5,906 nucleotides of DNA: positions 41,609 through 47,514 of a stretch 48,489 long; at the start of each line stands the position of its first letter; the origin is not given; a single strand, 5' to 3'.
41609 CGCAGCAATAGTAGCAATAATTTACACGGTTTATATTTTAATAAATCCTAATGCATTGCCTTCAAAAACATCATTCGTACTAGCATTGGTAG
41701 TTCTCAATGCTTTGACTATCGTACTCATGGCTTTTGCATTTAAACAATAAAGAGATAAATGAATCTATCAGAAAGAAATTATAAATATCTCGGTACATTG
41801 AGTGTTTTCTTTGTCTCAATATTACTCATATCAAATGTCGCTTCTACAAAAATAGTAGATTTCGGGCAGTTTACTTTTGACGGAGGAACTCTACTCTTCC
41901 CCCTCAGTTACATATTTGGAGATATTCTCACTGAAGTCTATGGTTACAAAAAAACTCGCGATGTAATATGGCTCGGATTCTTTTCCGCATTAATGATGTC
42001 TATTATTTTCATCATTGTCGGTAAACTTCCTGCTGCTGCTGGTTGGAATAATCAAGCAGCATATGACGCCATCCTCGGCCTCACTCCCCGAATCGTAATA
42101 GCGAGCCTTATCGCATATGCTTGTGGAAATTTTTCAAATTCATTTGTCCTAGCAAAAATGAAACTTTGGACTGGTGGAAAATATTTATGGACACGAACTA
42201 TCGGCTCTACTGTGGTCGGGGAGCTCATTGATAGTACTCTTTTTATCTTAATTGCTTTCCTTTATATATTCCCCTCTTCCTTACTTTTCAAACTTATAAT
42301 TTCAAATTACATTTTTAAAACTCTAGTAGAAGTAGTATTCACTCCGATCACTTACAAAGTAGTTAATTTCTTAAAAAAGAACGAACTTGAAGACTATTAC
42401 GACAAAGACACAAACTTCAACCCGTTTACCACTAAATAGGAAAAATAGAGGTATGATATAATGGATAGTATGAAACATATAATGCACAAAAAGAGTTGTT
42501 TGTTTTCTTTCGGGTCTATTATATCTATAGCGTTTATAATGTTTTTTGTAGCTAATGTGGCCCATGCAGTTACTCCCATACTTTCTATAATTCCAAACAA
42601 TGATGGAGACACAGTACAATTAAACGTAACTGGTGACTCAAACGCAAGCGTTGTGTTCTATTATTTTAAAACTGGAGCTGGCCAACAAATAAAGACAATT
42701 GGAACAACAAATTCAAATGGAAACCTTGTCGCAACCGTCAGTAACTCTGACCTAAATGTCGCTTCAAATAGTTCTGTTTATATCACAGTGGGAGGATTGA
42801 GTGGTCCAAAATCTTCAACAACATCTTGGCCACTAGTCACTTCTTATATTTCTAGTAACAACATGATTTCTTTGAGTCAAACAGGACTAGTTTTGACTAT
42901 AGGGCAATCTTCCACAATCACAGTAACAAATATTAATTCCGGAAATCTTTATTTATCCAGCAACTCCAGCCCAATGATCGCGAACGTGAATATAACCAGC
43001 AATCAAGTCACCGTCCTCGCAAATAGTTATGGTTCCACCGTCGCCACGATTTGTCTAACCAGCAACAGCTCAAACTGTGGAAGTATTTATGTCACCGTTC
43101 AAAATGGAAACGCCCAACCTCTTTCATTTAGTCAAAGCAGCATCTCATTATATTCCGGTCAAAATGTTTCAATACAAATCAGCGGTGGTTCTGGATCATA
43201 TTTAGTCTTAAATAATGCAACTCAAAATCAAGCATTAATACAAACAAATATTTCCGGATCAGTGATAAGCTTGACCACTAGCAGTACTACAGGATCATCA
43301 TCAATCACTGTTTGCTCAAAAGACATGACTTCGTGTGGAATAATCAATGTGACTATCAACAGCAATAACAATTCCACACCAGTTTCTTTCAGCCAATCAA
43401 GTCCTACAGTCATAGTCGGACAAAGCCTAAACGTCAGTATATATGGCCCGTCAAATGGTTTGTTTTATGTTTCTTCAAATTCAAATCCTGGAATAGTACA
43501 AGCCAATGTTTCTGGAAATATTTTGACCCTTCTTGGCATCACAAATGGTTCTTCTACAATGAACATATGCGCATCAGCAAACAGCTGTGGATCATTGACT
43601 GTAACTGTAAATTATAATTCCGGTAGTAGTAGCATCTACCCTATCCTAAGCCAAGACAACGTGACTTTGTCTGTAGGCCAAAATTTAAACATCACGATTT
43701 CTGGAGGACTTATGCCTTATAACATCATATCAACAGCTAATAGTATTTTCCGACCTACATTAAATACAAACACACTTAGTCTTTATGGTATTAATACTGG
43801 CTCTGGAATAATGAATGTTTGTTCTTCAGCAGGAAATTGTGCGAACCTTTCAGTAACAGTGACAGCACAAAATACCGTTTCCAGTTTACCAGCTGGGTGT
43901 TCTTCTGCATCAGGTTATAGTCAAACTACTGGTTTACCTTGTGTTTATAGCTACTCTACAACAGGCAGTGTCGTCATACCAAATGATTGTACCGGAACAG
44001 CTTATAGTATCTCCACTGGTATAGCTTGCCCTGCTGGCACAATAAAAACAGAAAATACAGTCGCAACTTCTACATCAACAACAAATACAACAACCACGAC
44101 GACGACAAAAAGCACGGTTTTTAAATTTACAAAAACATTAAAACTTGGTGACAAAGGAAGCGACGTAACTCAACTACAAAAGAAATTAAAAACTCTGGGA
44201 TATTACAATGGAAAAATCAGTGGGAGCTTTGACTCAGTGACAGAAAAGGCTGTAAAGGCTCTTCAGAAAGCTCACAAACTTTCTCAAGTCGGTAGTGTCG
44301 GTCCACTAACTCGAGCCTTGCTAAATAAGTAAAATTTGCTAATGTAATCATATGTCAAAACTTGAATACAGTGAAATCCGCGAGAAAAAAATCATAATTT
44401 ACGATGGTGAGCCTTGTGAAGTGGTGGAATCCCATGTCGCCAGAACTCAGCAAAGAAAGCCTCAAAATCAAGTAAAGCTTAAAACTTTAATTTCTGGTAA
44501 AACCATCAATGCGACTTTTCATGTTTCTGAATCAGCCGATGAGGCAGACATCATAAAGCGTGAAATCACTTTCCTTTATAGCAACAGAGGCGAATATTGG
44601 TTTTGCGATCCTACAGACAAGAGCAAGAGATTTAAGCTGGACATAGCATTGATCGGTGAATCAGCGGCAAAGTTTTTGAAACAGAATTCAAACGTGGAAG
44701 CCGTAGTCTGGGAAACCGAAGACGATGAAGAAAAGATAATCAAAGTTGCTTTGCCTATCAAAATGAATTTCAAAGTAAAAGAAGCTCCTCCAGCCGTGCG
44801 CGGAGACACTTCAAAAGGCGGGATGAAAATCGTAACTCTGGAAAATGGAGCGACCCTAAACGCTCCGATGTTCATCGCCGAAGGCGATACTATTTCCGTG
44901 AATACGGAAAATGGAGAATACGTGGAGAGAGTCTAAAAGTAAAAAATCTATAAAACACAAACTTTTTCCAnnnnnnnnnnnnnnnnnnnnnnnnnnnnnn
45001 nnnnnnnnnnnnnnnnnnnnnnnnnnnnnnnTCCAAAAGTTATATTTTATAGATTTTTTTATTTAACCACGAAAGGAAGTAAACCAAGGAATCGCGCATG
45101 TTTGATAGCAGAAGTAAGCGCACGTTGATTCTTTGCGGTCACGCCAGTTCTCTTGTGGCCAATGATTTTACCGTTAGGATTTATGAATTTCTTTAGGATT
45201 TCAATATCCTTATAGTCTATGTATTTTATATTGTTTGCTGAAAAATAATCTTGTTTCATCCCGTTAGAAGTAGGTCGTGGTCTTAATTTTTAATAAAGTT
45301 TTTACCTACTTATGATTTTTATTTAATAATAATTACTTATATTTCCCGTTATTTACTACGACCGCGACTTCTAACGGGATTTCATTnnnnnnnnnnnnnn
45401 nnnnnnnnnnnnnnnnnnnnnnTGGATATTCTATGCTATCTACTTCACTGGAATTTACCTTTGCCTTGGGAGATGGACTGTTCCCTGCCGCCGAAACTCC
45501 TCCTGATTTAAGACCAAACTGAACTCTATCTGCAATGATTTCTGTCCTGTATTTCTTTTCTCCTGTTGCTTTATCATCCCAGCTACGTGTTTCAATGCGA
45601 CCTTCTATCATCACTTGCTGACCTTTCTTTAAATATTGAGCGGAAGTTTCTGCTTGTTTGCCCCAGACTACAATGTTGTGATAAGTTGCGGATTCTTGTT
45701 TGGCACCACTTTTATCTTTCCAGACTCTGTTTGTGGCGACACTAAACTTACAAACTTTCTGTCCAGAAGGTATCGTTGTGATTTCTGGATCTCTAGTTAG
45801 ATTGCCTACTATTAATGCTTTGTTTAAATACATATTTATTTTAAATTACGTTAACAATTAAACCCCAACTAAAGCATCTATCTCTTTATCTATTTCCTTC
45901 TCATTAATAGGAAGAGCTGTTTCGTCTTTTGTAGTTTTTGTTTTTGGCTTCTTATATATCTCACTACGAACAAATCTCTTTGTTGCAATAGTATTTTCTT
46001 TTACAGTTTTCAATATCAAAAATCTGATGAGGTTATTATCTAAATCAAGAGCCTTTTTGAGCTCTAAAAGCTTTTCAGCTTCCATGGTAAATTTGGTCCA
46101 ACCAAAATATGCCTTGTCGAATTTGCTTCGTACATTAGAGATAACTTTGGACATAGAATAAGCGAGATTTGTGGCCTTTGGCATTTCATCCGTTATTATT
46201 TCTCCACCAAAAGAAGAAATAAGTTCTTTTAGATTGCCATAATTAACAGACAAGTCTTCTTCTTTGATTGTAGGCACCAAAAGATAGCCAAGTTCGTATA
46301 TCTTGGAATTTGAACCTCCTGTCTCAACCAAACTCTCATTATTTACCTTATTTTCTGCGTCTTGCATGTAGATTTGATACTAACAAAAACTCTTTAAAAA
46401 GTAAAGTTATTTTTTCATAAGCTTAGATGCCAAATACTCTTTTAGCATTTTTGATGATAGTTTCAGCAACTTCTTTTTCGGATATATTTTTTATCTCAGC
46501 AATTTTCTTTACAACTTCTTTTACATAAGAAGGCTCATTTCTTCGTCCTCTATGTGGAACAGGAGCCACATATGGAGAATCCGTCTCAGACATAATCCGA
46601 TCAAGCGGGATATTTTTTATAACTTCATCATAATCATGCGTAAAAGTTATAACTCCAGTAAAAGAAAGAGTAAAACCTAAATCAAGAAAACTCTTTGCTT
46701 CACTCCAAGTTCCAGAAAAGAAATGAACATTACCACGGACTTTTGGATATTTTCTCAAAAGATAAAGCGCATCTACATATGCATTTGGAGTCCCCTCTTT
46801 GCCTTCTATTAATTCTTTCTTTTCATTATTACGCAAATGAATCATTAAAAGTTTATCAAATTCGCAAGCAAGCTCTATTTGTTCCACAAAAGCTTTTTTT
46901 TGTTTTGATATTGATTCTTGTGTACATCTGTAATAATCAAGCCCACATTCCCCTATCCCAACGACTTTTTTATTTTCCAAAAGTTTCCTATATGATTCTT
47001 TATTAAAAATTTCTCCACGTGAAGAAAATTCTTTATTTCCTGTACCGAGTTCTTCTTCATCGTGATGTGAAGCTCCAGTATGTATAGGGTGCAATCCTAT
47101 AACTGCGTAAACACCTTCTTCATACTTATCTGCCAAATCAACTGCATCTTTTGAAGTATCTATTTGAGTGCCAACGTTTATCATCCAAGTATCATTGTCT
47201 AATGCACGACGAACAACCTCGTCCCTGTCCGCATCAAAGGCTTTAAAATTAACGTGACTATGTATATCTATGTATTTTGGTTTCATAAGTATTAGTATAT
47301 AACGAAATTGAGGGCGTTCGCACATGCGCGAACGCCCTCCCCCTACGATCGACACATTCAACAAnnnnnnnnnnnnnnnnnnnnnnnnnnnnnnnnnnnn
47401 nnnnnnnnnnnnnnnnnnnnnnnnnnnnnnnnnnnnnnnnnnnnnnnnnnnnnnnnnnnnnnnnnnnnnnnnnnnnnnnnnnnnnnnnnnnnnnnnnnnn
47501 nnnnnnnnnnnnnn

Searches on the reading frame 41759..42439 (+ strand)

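Call 80: search_protein_families(library=pfam, proteins=[window:41759-42439:+], max_evalue=0.001)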
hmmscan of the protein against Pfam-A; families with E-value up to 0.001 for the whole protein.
window:41759-42439:+ (226 aa): 1 family
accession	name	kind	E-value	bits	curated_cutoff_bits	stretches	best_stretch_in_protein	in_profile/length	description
PF02592.20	Vut_1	-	5.2e-54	183.2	27.2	1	41-200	1-151/152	Putative vitamin uptake transporter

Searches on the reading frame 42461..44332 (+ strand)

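Call 80: search_protein_families(library=pfam, proteins=[window:42461-44332:+], max_evalue=0.001)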
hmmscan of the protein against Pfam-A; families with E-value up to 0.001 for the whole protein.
window:42461-44332:+ (623 aa): 1 family
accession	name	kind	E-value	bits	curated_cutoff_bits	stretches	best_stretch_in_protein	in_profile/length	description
PF01471.23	PG_binding_1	-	1.9e-15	57.2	23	1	566-621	2-57/57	Putative peptidoglycan binding domain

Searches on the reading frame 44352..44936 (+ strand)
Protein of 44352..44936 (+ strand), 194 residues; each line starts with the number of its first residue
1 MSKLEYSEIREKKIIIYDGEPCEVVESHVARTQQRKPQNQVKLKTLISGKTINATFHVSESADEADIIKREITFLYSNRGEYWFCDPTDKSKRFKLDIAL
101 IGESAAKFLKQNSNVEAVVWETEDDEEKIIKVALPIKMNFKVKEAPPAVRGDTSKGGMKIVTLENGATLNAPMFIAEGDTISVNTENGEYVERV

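Call 80: search_protein_families(library=pfam, proteins=[window:44352-44936:+], max_evalue=0.001)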
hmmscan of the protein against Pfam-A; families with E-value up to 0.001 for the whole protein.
window:44352-44936:+ (194 aa): 3 families
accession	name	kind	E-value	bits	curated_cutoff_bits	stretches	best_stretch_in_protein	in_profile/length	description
PF09285.17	Elong-fact-P_C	-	1.7e-21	76.1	25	1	139-193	2-56/56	Elongation factor P, C-terminal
PF08207.18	EFP_N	-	4.5e-08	33.4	23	1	7-60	3-56/58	Elongation factor P (EF-P) KOW-like domain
PF01132.26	EFP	-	3.4e-05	24.2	27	0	70-122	1-51/54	Elongation factor P (EF-P) OB domain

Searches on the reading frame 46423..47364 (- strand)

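Call 80: search_protein_families(library=pfam, proteins=[window:46423-47364:-], max_evalue=0.001)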
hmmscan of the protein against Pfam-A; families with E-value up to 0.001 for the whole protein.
window:46423-47364:- (313 aa): 2 families
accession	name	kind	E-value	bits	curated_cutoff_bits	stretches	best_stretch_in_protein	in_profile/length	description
PF01026.27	TatD_DNase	-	2.4e-72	243.8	27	1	32-312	1-253/253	TatD related DNase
PF04909.20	Amidohydro_2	-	0.00073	19.8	26.4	1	161-313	161-289/289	Amidohydrolase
